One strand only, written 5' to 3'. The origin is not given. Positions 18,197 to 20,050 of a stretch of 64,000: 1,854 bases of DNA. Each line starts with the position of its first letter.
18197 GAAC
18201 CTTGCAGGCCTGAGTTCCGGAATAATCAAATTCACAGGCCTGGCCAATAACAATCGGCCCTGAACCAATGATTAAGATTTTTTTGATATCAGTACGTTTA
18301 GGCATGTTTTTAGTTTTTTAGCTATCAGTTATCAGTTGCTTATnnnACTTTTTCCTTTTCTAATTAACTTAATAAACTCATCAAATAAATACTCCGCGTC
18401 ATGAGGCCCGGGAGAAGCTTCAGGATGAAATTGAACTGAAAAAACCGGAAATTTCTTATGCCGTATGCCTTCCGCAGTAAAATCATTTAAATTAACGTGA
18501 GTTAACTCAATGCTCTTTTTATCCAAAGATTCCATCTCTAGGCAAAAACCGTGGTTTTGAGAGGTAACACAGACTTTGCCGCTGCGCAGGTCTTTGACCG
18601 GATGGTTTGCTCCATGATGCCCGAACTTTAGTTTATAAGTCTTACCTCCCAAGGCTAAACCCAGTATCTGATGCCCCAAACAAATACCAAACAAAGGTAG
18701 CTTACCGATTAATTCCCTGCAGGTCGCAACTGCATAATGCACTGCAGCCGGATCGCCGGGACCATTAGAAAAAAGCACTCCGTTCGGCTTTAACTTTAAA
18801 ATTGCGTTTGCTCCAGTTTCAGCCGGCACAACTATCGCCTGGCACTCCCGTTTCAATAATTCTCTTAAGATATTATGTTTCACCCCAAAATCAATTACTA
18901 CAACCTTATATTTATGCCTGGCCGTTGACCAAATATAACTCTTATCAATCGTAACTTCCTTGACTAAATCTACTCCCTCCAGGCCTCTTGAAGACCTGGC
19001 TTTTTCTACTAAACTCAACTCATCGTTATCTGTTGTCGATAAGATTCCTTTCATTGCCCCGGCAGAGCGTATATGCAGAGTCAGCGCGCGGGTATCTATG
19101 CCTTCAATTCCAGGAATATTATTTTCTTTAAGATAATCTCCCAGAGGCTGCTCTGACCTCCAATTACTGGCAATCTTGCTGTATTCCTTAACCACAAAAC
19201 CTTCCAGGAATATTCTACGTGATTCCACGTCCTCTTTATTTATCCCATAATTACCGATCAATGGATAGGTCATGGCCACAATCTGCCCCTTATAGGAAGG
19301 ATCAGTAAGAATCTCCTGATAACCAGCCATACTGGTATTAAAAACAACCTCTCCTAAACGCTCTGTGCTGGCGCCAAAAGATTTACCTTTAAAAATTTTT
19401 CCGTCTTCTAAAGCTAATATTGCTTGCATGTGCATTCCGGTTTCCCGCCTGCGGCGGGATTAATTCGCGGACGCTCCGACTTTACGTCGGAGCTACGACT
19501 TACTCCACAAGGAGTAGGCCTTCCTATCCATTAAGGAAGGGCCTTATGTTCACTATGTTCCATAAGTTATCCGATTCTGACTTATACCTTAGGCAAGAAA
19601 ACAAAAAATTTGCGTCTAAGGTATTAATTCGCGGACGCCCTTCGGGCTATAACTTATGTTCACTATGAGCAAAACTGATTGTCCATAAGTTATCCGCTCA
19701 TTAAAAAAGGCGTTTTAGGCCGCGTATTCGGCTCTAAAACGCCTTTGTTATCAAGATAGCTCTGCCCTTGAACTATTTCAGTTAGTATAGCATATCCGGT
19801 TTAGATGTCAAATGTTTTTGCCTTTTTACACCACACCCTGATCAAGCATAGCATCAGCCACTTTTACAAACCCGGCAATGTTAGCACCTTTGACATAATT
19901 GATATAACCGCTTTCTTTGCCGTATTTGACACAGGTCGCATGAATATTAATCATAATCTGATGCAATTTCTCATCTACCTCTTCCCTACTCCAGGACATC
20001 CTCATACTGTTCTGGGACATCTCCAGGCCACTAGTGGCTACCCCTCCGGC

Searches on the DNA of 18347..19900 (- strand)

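Call 9: search_rna_families(source=window, start=19300, end=19900, threshold=evalue, max_evalue=10)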
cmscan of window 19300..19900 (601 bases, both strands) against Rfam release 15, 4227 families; matches with E-value up to 10: 1.
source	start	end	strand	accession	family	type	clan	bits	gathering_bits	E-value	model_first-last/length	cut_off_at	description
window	19700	19742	-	RF02074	STnc240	Gene; sRNA;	-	17.5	55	9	1-77/77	no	Enterobacterial sRNA STnc240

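Call 35: search_with_rna_model(model_id=R1, sources=[L001, L002, L003, L004, L005, L006, L007, L008, L009, L010, L011, L012, L013, L014, L015, L016, L017, L018, L019, L020, L021, L022, L023, L024, L025, L026, L027, L028, L029, L030, L031, L032, L033, L034, L035, L036, L037, L038, L039, L040, L041, L042, L043, L044, L045, L046, L047, L048, L049, L050, L051, L052, L053, L054, L055, L056, L057, L058, L059, L060, L061, L062, L063, L064, L065, L066, L067, L068, L069, L070, L071, L072, L073, L074, L075, L076, L077, L078, L079, L080], max_evalue=1)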
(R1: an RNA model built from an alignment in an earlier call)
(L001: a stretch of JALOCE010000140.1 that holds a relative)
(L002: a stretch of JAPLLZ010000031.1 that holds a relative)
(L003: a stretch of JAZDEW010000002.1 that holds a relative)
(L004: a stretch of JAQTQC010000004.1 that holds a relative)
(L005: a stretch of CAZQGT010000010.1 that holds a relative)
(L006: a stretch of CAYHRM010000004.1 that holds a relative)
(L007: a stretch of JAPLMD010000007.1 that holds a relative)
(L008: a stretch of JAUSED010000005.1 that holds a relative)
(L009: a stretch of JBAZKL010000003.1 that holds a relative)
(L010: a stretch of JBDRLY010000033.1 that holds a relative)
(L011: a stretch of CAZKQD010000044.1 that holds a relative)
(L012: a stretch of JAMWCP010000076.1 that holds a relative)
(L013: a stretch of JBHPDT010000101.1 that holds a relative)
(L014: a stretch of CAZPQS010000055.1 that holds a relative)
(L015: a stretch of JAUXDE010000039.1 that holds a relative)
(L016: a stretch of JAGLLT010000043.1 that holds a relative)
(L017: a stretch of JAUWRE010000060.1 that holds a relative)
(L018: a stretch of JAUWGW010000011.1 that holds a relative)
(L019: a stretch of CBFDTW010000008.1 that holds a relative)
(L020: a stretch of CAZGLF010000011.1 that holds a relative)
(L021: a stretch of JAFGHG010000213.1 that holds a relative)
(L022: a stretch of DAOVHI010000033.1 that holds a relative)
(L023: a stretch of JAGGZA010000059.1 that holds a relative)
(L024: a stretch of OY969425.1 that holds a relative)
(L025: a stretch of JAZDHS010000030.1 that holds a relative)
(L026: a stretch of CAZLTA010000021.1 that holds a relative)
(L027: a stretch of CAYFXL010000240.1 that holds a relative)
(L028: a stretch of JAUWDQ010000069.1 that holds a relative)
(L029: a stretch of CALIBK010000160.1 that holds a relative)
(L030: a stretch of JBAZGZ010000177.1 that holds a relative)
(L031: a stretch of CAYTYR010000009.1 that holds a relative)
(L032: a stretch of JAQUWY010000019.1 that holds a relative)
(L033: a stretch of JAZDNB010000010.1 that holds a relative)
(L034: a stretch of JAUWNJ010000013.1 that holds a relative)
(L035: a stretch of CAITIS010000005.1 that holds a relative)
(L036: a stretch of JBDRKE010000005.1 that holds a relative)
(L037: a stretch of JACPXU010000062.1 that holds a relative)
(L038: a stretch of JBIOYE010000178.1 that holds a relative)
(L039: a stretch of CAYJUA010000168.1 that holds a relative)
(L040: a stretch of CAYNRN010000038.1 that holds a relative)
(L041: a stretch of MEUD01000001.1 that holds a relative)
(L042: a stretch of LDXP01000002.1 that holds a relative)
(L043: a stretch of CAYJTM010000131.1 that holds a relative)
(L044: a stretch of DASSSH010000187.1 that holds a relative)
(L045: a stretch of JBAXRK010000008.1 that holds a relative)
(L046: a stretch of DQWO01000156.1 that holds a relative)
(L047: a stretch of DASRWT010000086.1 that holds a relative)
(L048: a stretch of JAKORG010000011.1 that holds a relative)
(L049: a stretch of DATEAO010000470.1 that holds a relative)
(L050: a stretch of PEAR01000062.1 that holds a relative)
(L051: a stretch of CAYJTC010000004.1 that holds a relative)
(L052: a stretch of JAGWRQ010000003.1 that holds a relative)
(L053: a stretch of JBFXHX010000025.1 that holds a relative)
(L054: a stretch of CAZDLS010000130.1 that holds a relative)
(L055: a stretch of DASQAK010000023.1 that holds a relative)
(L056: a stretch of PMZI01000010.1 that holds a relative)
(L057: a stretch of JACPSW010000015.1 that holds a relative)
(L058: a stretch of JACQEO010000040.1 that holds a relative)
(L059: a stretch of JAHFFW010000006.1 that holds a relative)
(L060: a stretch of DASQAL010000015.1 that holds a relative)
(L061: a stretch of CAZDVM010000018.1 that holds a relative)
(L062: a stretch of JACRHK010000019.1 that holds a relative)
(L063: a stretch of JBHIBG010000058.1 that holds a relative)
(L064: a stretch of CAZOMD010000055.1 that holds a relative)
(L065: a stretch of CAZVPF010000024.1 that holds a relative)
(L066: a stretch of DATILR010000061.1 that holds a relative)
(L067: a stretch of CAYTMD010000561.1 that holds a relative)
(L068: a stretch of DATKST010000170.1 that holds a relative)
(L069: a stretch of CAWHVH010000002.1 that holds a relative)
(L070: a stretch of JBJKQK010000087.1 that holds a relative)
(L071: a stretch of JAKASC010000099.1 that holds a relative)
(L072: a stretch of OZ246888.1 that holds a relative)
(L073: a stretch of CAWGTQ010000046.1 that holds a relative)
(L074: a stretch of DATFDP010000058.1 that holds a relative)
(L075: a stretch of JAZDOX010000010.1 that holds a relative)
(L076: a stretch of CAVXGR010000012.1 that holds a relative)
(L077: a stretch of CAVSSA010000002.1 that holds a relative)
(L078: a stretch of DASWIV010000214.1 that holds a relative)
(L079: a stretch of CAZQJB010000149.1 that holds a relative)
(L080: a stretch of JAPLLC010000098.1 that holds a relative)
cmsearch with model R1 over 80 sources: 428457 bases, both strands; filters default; matches with E-value up to 1: 1.
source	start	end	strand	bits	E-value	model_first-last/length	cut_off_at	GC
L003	576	658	-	38.8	7.6e-07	1-66/66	no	0.45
